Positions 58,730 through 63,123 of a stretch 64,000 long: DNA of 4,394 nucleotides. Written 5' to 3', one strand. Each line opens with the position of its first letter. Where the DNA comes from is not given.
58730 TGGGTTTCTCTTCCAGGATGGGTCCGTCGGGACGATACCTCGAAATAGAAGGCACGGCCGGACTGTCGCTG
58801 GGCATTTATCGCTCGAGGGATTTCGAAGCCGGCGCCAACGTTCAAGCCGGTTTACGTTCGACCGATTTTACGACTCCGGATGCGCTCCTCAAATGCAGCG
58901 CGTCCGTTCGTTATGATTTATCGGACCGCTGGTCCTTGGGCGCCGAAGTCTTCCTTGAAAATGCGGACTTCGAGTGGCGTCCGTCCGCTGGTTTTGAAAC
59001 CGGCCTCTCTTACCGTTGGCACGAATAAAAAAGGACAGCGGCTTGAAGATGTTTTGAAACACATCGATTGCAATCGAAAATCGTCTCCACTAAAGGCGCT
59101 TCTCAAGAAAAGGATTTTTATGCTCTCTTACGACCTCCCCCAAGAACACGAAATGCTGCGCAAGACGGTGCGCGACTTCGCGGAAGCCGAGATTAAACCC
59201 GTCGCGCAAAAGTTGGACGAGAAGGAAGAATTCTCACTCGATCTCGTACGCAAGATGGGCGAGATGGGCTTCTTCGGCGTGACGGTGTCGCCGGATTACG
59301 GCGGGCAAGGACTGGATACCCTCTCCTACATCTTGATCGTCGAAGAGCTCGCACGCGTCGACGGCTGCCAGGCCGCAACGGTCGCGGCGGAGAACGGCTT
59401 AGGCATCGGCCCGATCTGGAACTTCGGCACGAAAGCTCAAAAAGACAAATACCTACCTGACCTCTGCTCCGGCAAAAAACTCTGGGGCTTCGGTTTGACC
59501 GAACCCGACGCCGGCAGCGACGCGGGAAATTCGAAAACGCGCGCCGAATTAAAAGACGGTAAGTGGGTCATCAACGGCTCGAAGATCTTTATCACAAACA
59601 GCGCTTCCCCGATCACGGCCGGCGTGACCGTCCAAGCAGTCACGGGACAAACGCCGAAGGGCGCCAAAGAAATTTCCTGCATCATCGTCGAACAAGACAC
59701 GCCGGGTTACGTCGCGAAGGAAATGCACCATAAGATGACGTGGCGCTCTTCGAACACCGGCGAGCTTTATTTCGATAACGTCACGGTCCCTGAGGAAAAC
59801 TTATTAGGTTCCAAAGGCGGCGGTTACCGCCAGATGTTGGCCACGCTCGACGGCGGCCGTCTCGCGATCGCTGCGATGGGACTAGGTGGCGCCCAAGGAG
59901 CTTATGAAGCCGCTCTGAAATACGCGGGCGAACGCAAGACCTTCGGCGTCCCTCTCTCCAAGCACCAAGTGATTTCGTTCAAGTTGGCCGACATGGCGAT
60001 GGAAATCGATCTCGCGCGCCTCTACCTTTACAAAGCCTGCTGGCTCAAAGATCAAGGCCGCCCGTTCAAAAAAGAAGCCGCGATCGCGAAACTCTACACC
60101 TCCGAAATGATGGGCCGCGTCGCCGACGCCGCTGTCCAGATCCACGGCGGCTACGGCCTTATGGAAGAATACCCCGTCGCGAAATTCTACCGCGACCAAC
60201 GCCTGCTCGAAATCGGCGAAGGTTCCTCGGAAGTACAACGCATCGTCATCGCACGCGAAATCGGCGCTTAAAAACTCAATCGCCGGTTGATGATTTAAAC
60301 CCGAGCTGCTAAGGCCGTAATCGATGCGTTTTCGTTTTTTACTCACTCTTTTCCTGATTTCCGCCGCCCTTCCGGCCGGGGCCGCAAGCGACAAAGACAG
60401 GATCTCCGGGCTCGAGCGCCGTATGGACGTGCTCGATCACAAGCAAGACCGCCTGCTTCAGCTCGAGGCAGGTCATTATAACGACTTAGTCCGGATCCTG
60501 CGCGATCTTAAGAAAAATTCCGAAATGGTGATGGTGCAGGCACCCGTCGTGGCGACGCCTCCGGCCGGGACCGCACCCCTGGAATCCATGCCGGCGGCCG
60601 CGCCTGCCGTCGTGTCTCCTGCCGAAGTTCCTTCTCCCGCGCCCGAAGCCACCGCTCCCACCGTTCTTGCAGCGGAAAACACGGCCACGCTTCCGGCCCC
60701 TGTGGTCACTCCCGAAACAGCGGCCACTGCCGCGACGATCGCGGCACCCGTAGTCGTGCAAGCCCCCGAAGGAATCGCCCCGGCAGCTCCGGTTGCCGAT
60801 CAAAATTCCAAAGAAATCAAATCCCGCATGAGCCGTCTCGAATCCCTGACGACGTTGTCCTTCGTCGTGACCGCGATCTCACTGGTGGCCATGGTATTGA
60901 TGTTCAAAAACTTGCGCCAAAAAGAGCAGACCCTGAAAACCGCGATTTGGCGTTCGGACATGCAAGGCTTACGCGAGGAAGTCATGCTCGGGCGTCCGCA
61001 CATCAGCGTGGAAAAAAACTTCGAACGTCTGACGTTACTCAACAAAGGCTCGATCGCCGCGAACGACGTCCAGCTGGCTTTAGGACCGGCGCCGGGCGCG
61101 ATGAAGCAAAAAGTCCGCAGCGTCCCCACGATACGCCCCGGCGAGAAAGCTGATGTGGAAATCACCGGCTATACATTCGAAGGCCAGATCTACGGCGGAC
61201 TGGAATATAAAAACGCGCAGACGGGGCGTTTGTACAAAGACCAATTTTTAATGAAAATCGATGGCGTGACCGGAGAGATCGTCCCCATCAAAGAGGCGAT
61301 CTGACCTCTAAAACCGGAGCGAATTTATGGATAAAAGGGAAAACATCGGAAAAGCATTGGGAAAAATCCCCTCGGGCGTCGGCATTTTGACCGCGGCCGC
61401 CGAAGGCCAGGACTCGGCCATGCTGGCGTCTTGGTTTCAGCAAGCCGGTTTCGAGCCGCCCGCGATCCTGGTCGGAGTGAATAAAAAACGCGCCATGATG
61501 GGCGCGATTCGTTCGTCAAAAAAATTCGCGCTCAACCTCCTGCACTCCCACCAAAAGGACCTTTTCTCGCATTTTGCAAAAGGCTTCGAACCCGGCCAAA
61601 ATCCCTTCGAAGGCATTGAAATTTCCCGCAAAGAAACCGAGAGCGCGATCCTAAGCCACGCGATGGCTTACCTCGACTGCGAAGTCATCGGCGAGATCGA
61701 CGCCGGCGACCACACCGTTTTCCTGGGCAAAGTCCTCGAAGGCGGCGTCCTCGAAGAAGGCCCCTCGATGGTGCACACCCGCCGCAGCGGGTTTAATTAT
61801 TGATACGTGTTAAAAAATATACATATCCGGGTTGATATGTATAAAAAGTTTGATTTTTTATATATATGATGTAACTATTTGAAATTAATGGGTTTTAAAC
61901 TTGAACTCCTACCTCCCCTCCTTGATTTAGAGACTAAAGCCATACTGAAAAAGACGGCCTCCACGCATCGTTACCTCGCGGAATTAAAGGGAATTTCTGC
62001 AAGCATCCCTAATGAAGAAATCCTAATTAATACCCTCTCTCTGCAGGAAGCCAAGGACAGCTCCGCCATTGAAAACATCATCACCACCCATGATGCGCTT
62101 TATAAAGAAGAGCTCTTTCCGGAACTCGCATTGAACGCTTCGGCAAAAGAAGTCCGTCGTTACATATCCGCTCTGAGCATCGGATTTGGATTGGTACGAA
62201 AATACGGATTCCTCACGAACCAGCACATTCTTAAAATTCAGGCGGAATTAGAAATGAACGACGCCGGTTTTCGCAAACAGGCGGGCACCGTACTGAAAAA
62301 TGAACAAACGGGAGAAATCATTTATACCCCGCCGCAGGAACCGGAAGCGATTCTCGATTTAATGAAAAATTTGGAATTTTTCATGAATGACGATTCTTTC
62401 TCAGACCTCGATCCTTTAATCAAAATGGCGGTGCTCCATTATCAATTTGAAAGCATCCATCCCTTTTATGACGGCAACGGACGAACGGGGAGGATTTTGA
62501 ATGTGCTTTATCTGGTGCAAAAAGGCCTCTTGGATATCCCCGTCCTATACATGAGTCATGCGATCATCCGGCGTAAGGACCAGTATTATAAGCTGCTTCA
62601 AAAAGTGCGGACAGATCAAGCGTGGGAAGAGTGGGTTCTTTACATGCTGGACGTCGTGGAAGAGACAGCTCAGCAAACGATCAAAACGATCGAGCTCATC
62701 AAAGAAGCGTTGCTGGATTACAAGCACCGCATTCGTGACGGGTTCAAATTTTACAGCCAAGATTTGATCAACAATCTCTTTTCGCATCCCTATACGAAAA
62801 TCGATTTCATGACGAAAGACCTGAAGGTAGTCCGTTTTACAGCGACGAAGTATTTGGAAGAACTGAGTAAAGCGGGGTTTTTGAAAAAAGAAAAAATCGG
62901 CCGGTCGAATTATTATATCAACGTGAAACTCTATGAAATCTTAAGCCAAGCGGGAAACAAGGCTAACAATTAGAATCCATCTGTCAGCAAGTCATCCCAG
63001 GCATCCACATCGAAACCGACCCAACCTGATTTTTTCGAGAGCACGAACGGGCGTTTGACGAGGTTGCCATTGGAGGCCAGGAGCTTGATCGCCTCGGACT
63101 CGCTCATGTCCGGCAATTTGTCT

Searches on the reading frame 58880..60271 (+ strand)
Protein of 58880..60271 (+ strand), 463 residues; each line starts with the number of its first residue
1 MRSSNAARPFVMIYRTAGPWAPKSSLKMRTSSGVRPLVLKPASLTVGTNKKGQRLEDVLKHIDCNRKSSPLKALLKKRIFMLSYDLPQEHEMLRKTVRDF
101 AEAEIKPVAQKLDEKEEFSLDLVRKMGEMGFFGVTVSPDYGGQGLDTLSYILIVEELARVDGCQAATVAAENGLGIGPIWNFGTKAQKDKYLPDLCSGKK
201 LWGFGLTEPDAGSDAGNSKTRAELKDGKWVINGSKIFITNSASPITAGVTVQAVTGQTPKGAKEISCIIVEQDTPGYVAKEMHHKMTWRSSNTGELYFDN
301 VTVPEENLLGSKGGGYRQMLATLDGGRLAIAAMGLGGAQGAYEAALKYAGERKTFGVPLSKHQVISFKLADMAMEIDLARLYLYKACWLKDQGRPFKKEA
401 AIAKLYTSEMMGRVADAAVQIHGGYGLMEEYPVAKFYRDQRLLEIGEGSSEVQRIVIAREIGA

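Call 54: search_protein_families(library=pfam, proteins=[window:58880-60271:+], max_evalue=0.001)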
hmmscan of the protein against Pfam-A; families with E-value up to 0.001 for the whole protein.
window:58880-60271:+ (463 aa): 4 families
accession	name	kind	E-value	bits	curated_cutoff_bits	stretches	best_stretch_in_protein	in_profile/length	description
PF00441.29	Acyl-CoA_dh_1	-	2.8e-50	170.8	22.4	1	313-461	1-149/150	Acyl-CoA dehydrogenase, C-terminal domain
PF02771.21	Acyl-CoA_dh_N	-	1.5e-39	135.3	22.9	1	88-199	2-113/113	Acyl-CoA dehydrogenase, N-terminal domain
PF02770.24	Acyl-CoA_dh_M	-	2.3e-22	79.4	33.3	1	204-301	2-97/97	Acyl-CoA dehydrogenase, middle domain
PF08028.16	Acyl-CoA_dh_2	-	2.5e-20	73.6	22.7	1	328-441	1-124/134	Acyl-CoA dehydrogenase, C-terminal domain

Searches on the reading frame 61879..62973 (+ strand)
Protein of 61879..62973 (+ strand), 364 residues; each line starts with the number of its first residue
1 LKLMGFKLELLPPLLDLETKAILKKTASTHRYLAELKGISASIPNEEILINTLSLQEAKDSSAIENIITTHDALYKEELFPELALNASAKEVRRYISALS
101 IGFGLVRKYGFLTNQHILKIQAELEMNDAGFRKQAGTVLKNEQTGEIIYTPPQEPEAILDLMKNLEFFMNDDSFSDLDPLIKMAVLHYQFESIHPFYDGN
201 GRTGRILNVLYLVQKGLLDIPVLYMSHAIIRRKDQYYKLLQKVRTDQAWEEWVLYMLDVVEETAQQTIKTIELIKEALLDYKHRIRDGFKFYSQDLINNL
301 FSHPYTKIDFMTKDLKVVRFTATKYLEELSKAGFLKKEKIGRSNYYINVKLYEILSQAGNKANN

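Call 54: search_protein_families(library=pfam, proteins=[window:61879-62973:+], max_evalue=0.001)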
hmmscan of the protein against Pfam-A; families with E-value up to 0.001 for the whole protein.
window:61879-62973:+ (364 aa): 3 families
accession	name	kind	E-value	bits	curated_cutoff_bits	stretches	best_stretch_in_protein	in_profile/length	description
PF13784.11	Fic_N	-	1.1e-23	83.5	26.7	1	23-103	1-81/82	Fic/DOC family N-terminal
PF21248.3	SoFic-like_C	-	8.5e-20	71.2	27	1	290-351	15-76/76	Protein adenylyltransferase SoFic-like, C-terminal domain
PF02661.23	Fic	-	1e-18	68.4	24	1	112-212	2-93/93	Fic/DOC family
